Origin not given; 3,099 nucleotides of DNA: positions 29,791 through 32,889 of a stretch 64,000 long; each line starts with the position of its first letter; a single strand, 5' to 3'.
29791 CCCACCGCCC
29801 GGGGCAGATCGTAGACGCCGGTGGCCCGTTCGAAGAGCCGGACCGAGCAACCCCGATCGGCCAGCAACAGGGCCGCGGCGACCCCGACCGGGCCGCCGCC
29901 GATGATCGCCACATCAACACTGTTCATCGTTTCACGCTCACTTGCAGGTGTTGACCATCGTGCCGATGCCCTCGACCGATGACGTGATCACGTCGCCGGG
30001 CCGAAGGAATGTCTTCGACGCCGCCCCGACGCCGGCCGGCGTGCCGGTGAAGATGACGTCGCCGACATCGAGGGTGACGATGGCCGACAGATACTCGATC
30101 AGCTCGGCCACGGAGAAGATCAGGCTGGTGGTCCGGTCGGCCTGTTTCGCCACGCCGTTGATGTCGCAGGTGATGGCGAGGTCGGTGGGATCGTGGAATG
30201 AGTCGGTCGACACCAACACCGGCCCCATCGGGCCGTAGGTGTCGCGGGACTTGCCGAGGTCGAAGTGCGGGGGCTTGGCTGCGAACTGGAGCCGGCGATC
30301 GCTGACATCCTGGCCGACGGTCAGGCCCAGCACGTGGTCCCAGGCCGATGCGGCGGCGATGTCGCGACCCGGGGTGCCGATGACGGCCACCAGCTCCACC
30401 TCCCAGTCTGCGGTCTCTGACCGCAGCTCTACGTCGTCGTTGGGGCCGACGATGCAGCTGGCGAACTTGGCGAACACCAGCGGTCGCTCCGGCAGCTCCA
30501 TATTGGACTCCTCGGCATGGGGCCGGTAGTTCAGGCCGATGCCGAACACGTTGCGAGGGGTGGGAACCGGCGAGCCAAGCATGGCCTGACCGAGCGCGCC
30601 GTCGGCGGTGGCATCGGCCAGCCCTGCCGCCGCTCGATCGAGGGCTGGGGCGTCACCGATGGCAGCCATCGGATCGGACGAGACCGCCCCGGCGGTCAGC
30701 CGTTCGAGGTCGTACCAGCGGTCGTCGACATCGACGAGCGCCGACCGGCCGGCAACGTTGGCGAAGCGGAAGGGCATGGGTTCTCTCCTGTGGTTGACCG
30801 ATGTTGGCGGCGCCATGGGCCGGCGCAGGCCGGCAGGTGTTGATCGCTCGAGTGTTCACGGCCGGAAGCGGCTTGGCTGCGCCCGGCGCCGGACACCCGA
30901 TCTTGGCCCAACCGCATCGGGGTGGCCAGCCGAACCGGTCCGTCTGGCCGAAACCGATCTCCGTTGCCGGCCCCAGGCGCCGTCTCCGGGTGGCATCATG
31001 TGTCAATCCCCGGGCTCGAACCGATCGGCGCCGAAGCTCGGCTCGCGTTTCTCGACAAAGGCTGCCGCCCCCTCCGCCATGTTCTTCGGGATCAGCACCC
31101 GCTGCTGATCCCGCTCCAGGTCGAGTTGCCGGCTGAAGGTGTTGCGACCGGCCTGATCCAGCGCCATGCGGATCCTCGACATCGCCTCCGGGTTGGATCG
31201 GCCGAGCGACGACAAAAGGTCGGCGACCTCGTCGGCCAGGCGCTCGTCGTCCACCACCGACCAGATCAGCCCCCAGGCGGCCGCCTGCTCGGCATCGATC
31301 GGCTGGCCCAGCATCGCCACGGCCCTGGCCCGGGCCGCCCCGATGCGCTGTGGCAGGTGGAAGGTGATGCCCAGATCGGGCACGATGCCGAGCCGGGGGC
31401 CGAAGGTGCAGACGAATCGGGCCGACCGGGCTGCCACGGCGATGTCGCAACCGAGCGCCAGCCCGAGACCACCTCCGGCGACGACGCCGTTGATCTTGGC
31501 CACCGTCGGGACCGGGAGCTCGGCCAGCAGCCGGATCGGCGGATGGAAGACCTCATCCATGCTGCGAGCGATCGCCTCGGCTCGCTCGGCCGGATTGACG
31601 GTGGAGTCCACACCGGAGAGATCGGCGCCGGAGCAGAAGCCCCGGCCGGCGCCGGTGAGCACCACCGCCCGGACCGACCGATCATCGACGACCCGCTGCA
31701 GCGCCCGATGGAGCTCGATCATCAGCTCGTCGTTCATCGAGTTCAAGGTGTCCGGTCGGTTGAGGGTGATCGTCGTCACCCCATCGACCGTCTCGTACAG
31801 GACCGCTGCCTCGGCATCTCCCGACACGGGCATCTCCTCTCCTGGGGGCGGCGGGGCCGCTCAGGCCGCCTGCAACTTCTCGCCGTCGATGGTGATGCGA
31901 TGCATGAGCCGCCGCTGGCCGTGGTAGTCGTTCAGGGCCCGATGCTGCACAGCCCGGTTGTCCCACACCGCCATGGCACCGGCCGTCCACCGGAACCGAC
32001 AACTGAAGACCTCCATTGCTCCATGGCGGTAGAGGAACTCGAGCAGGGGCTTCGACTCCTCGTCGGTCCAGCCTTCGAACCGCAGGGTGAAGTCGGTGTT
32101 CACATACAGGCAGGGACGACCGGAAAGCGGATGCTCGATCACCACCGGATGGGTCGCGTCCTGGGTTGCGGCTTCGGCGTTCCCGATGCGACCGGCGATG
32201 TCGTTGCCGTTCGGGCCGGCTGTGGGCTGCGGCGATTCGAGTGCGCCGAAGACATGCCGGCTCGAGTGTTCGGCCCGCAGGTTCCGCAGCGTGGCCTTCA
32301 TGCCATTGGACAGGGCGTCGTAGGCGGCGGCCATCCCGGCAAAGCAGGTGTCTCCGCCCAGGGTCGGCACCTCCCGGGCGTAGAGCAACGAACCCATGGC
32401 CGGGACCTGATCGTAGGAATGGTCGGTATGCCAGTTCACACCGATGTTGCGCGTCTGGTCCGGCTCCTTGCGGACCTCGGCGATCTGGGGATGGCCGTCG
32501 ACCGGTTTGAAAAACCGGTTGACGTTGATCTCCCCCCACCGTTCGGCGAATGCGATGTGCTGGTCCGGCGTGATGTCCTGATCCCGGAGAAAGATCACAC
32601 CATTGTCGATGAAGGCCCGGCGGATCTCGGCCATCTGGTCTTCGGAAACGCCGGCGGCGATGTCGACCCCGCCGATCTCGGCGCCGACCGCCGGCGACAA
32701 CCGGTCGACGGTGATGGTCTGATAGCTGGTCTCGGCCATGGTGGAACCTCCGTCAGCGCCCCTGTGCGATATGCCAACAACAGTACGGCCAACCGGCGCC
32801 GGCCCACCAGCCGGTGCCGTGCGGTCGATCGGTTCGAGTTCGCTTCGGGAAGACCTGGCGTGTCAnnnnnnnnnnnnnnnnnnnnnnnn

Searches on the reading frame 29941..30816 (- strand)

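Call 78: search_protein_families(library=pfam, proteins=[window:29941-30816:-], max_evalue=0.001)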
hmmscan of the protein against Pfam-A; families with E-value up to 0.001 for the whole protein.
window:29941-30816:- (292 aa): 1 family
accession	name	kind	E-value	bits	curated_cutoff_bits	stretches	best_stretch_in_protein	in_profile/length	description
PF01557.24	FAA_hydrolase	-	7.7e-63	212.4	23.9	1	90-290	2-212/214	Fumarylacetoacetate (FAA) hydrolase C-terminal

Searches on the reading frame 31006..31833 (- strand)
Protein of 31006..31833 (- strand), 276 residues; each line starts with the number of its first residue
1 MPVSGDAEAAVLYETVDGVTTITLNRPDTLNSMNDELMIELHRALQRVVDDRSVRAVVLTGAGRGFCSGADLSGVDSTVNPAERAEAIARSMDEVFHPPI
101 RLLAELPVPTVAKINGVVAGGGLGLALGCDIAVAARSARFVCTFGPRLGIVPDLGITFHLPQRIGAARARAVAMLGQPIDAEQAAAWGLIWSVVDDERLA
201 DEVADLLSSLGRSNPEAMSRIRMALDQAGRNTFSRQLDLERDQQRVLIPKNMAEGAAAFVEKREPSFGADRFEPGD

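Call 78: search_protein_families(library=pfam, proteins=[window:31006-31833:-], max_evalue=0.001)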
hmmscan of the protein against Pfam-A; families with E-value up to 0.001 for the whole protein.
window:31006-31833:- (276 aa): 2 families
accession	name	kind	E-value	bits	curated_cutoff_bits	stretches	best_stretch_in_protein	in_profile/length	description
PF00378.25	ECH_1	-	2.7e-57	194.4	27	1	16-268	3-249/251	Enoyl-CoA hydratase/isomerase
PF16113.10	ECH_2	-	5.6e-31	108.7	27.2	1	20-231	2-205/335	Enoyl-CoA hydratase/isomerase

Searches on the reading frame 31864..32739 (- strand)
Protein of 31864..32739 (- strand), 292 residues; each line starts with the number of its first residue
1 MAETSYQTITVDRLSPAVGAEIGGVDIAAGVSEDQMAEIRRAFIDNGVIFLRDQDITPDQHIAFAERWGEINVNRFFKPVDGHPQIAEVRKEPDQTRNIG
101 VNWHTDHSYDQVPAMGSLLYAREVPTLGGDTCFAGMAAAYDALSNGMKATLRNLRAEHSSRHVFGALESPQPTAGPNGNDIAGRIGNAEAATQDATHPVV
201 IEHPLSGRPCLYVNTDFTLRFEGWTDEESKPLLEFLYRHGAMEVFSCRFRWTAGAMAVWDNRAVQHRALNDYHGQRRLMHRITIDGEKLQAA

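Call 78: search_protein_families(library=pfam, proteins=[window:31864-32739:-], max_evalue=0.001)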
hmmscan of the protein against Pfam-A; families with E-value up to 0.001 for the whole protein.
window:31864-32739:- (292 aa): 1 family
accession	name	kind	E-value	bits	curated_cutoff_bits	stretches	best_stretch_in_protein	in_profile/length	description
PF02668.22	TauD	-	2e-63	215.2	27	1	11-283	2-267/267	Taurine catabolism dioxygenase TauD, TfdA family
